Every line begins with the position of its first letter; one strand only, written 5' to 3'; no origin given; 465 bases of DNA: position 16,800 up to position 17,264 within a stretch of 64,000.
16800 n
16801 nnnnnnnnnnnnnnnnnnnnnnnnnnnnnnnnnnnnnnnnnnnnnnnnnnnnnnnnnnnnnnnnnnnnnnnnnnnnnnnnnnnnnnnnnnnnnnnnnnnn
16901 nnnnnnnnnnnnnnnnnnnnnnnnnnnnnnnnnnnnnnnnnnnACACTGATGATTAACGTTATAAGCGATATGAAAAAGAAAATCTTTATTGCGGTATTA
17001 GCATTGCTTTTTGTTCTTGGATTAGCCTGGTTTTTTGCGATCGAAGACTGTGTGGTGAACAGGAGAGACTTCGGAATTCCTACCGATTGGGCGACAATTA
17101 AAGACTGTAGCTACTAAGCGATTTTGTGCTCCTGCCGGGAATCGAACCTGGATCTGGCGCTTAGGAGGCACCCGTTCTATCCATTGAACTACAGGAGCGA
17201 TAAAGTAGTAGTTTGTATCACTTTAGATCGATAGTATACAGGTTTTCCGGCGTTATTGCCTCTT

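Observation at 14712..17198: Islet of hypothetical genes bracketed by tRNA-Pro and tRNA-Arg, including a tandem-duplicated small gene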

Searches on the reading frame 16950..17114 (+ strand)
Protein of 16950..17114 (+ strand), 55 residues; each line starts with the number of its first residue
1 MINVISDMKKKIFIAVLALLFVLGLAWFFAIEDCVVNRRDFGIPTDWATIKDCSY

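Call 6: search_protein_families(library=pfam, proteins=[window:16950-17114:+], max_evalue=0.1)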
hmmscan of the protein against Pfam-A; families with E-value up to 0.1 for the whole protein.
window:16950-17114:+ (55 aa): 1 family
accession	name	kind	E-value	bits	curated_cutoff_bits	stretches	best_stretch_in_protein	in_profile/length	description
PF20130.4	DUF6520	-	0.0056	17.5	25.4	1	8-52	1-51/83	Family of unknown function (DUF6520)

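Call 32: search_protein_families(library=ncbifam, proteins=[window:16950-17114:+], max_evalue=0.1)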
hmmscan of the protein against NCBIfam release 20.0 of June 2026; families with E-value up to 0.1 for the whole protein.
window:16950-17114:+ (55 aa): 0 families

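Call 33: search_protein_families(library=padloc, proteins=[window:16950-17114:+], max_evalue=0.1)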
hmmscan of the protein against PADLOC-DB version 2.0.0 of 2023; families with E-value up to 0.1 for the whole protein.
window:16950-17114:+ (55 aa): 0 families

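Call 34: search_protein_families(library=phrogs, proteins=[window:16950-17114:+], max_evalue=0.1)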
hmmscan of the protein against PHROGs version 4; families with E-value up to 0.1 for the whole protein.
window:16950-17114:+ (55 aa): 0 families

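Call 51: find_homologous_proteins(query=window:16950-17114:+, max_evalue=1)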
Query window:16950-17114:+ (55 aa): 1 proteins with E <= 1 among 1 candidates.
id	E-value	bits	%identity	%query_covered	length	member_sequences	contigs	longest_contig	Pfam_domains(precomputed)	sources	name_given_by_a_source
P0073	1.4e-29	118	100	100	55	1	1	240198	-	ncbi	-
